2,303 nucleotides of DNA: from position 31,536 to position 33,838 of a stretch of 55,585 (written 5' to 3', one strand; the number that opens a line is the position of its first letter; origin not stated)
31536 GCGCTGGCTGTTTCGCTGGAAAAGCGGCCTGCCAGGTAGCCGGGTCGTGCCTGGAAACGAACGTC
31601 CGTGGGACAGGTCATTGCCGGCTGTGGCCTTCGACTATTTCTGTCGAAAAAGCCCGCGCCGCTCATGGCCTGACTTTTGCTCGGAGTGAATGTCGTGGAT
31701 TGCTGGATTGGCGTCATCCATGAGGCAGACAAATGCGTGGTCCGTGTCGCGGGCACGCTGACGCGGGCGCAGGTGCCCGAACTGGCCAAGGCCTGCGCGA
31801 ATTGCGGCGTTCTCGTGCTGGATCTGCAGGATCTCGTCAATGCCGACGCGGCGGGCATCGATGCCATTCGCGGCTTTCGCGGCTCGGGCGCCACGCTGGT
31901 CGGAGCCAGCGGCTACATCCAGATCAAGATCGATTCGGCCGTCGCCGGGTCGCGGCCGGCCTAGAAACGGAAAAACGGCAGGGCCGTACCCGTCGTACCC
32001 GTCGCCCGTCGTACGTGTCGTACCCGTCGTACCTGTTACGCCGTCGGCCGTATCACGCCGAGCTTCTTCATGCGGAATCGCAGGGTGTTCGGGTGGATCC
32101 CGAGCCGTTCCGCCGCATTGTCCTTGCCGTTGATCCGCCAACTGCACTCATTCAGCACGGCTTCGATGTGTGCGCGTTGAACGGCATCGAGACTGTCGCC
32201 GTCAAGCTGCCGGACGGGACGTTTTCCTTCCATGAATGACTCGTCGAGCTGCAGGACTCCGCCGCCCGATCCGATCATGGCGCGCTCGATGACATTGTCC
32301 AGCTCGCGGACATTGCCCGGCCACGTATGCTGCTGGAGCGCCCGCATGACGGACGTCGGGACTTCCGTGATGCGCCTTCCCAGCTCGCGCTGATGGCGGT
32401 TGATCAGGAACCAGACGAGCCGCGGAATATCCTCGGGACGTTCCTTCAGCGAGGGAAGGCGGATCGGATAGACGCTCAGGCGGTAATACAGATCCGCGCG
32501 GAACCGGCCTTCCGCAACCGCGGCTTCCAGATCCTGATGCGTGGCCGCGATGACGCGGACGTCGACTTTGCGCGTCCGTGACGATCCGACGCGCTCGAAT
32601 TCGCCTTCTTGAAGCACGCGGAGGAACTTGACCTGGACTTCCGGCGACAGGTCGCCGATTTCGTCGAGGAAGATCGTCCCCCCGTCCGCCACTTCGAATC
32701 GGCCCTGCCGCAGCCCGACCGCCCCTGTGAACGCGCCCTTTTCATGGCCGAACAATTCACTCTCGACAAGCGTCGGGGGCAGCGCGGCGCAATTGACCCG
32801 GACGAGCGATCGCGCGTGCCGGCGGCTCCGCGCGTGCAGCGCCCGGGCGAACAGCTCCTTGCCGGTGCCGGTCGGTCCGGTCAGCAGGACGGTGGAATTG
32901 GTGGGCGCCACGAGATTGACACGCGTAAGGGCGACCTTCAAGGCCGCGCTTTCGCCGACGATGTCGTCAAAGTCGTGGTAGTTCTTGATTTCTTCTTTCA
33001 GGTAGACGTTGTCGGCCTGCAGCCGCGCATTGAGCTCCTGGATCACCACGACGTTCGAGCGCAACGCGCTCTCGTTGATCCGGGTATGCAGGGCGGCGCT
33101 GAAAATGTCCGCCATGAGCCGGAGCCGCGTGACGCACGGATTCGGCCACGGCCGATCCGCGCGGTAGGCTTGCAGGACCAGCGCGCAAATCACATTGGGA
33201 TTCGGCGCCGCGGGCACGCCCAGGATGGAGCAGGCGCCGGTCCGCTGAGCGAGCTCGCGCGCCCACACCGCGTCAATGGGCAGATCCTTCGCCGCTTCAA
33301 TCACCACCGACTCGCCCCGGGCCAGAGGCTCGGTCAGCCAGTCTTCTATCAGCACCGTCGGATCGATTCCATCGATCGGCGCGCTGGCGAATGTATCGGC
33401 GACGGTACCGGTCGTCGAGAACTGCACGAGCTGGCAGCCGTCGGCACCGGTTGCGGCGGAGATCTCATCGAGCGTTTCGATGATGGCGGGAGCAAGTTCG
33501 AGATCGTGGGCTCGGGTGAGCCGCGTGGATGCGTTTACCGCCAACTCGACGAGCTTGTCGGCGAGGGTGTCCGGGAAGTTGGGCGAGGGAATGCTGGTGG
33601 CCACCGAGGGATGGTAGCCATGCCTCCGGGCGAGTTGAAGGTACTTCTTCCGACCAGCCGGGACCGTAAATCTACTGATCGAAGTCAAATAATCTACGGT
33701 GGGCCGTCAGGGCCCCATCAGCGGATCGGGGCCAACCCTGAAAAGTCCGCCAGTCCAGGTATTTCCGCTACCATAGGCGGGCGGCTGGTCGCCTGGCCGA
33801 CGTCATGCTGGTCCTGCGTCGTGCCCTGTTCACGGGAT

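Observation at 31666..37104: Two paralogous mini-STAS genes, each behind a near-identical -24/-12 motif, bracket a GAF-sigma-54 activator, a sensor kinase and a NarL regulator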

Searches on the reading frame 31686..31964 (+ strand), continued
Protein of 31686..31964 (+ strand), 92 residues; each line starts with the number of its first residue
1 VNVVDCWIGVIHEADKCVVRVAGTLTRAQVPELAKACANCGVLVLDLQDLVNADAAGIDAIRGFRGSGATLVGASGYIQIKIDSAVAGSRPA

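Call 64: search_protein_families(library=ncbifam, proteins=[window:31695-31964:+], max_evalue=0.01)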
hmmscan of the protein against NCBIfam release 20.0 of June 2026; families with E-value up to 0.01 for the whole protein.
window:31695-31964:+ (89 aa): 0 families

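Call 71: search_protein_families(library=pfam, proteins=[P0143], max_evalue=0.001)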
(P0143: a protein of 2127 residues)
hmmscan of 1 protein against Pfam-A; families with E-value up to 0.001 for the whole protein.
P0143 (2127 aa): 2 families
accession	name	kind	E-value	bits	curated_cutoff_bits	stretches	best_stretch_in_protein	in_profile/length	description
PF22775.2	GA_3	-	5.2e-218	707.6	27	16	179-270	7-98/100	GA-like domain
PF06892.16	Phage_CP76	-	9.3e-05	22.8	26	0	368-419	89-144/146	Phage regulatory protein CII (CP76)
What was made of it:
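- Tried and rejected: It is a GA-like-domain repeat protein, so the match is a false positive (call 71).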

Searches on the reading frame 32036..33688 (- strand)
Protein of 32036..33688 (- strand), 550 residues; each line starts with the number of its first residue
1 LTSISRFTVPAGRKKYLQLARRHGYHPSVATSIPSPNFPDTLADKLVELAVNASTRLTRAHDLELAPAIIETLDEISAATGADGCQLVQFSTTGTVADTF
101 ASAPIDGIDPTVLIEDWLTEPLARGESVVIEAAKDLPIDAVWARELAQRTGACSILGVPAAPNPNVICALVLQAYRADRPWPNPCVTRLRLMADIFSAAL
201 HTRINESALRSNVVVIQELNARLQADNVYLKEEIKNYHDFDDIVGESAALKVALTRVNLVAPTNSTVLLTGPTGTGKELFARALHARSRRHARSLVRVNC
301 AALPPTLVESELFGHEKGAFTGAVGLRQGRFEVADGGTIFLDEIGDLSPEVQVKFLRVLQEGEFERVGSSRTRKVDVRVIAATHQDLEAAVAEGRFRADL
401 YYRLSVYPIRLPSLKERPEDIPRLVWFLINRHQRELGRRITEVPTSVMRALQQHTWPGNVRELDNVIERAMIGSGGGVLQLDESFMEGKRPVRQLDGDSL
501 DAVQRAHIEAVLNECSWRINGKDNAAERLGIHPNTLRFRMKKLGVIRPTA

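Call 4: search_protein_families(library=pfam, proteins=[window:32036-33688:-], max_evalue=1)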
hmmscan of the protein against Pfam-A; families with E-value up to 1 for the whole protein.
window:32036-33688:- (550 aa): 17 families
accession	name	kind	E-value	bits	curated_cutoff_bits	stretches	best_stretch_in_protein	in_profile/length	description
PF00158.32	Sigma54_activat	-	3.8e-70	235.4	20.2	1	243-409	1-167/168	Sigma-54 interaction domain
PF25601.1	AAA_lid_14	-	3.9e-20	71.9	27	1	415-482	1-68/87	AAA+ ATPase lid domain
PF14532.12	Sigma54_activ_2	-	2e-19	70.7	25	1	244-414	1-138/138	Sigma-54 interaction domain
PF07728.20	AAA_5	-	4.7e-08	33.6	22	1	267-385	2-123/139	AAA domain (dynein-related subfamily)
PF02954.25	HTH_8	-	7.2e-08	32.5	22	1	500-543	2-42/42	Bacterial regulatory protein, Fis family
PF07724.20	AAA_2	-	1.7e-06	28.6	27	1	265-378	4-115/166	AAA domain (Cdc48 subfamily)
PF00004.35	AAA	-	5e-05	24.2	21.2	1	267-399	1-126/131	ATPase family associated with various cellular activities (AAA)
PF13556.12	HTH_30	-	0.00026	21.1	27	1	524-543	17-36/59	PucR C-terminal helix-turn-helix domain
PF01078.27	Mg_chelatase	-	0.00049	20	20.3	1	239-285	1-43/207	Magnesium chelatase, subunit ChlI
PF13191.12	AAA_16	-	0.0065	17.4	32.6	1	247-303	9-63/167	AAA ATPase domain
PF04977.20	DivIC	-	0.015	15.6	28.9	1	207-249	20-57/80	Septum formation initiator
PF13401.12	AAA_22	-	0.036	14.8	27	1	265-303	6-44/130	AAA domain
PF12840.13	HTH_20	-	0.088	13.2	27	1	525-543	24-42/51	Helix-turn-helix domain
PF12775.13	AAA_7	-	0.14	12.2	25.8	1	257-299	26-68/181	P-loop containing dynein motor region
PF20030.5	bpMoxR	-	0.14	11.6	27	0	256-383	25-143/205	MoxR domain in the MoxR-vWA-beta-propeller ternary systems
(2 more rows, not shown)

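Call 39: search_solved_structures(query=window:32036-33688:-, max_evalue=0.001)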
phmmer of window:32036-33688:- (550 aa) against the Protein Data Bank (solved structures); distinct sequences matched with E-value up to 0.001: 39.
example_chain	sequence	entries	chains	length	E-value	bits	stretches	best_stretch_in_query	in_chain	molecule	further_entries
9qq6_C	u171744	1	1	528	8.5e-87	295.4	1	220-545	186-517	Nif-specific regulatory protein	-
6iy8_A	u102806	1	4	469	2e-80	274.4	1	214-472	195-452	Positive regulator CapR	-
1ojl_A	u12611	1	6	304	1.6e-77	264.8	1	243-540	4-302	TRANSCRIPTIONAL REGULATORY PROTEIN ZRAR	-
8p53_C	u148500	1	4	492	2.8e-74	254.1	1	234-483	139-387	Transcriptional regulator FleQ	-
5exp_A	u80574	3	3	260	3.1e-74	253.9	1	240-482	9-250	Transcriptional regulator FleQ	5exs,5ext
8pb9_D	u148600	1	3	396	3.6e-74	253.7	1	234-482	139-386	Transcriptional regulator FleQ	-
6j7e_A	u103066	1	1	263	3.8e-74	253.6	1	240-483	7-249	Nitrogen assimilation regulatory protein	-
7ejw_C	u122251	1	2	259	4.1e-74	253.5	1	240-482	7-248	Transcriptional regulator FleQ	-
5exx_A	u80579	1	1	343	4.3e-74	253.5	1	240-483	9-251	Transcriptional regulator FleQ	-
6jdi_A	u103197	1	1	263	3.6e-73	250.4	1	240-483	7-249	Nitrogen assimilation regulatory protein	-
6jdl_A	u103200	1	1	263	9.5e-73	249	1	240-483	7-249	Nitrogen assimilation regulatory protein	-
26jl_A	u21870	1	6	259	1.8e-70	241.5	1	243-472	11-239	Flagellar regulatory protein A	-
4qhs_A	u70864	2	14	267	2.9e-67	230.9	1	243-488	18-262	Flagellar regulatory protein C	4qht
6lua_A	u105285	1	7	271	2.1e-66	228.1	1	243-488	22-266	Flagellar regulatory protein C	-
4l4u_A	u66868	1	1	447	4.1e-66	227.1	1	222-545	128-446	Transcriptional regulator (NtrC family)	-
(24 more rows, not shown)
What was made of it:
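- On Bacterial enhancer-binding protein (NtrC/NifA family): The PDB NifA match has E 8.5e-87 (call 39).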

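Call 64: search_protein_families(library=ncbifam, proteins=[window:32036-33688:-], max_evalue=0.01)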
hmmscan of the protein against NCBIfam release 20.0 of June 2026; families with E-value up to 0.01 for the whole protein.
window:32036-33688:- (550 aa): 31 families (the best 25 are shown)
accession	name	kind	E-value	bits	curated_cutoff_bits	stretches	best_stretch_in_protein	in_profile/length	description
TIGR01817.1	nifA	equivalog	1.7e-114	383.5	528.85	1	122-483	80-437/534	nif-specific transcriptional activator NifA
NF011958.0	PRK15429.1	equivalog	1.1e-104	351.5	830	1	216-546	353-687/692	formate hydrogenlyase transcriptional activator FlhA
NF003451.0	PRK05022.1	equivalog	1.3e-102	344.1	476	1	156-474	116-423/512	nitric oxide reductase transcriptional regulator NorR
NF038308.1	RNA_repair_RtcR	equivalog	3.4e-95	319.9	650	1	193-493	130-441/530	RNA repair transcriptional activator RtcR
TIGR01818.1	ntrC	equivalog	8.4e-90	301.8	558.6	1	228-471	121-364/463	nitrogen regulation protein NR(I)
NF041552.1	TF_PrdR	equivalog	1.7e-89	300.7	795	1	216-542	237-575/577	sigma-54 dependent transcriptional regulator PrdR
NF041906.1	V4R_TF_MobR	exception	4.7e-87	292.7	999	1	215-487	209-479/544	phenol degradation transcriptional regulator MobR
NF008469.0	PRK11361.1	equivalog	8.5e-87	291.8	714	1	222-488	124-390/461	acetoacetate metabolism transcriptional regulator AtoC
TIGR02915.1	PEP_resp_reg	equivalog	2.3e-86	290.4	502.6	1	221-545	120-444/445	PEP-CTERM-box response regulator transcription factor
NF007689.0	PRK10365.1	equivalog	5.2e-83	279.3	760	1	243-537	141-436/441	sigma-54-dependent response regulator transcription factor ZraR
TIGR02974.1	phageshock_pspF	equivalog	4.4e-80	269.4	443.55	1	243-477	1-236/336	phage shock protein operon transcriptional activator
TIGR02329.1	propionate_PrpR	equivalog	4.5e-78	263.2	499.2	1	230-541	201-525/526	propionate catabolism operon regulatory protein PrpR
NF050807.1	TransRegFlbDCaul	equivalog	2e-77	261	750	1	241-484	118-361/454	sigma-54-dependent transcriptional regulator FlbD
NF008176.1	PRK10923.1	equivalog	7.3e-76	255.6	620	1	236-469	133-366/469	nitrogen regulation protein NR(I)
NF041946.1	LuxO_transreg_Vib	equivalog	1.1e-75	255.2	800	1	213-472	106-364/463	quorum-sensing sigma-54 dependent transcriptional regulator LuxO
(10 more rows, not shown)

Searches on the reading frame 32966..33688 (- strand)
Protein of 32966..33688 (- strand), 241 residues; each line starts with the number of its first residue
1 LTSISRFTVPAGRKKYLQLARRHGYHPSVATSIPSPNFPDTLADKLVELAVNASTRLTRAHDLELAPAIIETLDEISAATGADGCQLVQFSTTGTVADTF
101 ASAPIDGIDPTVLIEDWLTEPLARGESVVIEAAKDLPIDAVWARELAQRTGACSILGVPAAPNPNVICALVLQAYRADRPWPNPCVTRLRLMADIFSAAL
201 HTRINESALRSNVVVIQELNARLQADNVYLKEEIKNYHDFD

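Call 41: search_protein_families(library=pfam, proteins=[window:32966-33688:-], max_evalue=10)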
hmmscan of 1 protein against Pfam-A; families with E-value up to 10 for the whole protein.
window:32966-33688:- (241 aa): 2 families
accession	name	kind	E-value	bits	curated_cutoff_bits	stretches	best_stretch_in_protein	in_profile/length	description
PF01590.32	GAF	-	0.042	14.8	22.4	1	71-200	8-133/133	GAF domain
PF04977.20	DivIC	-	0.062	13.5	28.9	1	207-239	20-53/80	Septum formation initiator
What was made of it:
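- On Bacterial enhancer-binding protein (NtrC/NifA family): Pfam GAF gives E 0.042 over the whole profile (call 41).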

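Call 47: search_solved_structures(query=A3, max_evalue=10, show_alignments=1)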
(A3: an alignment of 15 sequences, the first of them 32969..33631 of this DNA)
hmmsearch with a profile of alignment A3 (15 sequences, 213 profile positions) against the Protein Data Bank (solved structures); distinct sequences matched with E-value up to 10: 7.
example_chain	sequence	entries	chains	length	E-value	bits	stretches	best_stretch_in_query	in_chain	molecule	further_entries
3ci6_A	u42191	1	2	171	0.0014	21.4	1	46-153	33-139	Phosphoenolpyruvate-protein phosphotransferase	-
6mgh_A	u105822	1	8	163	0.04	16.7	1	37-178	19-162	miRFP670nano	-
7lsc_A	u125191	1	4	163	0.17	14.7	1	38-178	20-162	miRFP670nano3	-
6oap_A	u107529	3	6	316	0.17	14.6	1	130-179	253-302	Dual sensor histidine kinase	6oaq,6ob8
5dfx_A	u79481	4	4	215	0.31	13.8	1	122-178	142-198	Histidine kinase | Sensory transduction histidine kinase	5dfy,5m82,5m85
8ahx_C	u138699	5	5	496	0.41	13.4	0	86-137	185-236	Ion-translocating oxidoreductase complex subunit C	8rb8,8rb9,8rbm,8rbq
6bhn_A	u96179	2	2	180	1.2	11.9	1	96-181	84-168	Methyl-accepting chemotaxis sensory transducer with phytochrome sensor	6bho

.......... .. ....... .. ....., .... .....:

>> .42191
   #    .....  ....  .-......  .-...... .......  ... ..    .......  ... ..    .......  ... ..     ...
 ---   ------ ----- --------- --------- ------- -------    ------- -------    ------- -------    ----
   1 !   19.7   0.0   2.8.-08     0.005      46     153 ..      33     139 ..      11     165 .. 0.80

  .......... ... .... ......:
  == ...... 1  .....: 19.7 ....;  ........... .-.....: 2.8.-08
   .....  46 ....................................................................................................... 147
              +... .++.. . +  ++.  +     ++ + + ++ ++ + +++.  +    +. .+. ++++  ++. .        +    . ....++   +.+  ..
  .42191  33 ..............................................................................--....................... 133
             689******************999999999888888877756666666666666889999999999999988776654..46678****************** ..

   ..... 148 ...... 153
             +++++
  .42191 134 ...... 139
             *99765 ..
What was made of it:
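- On Bacterial enhancer-binding protein (NtrC/NifA family): A 15-sequence profile hits the PtsP GAF domain 3ci6 at E 1.4e-3 and other GAF proteins more weakly (call 47).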
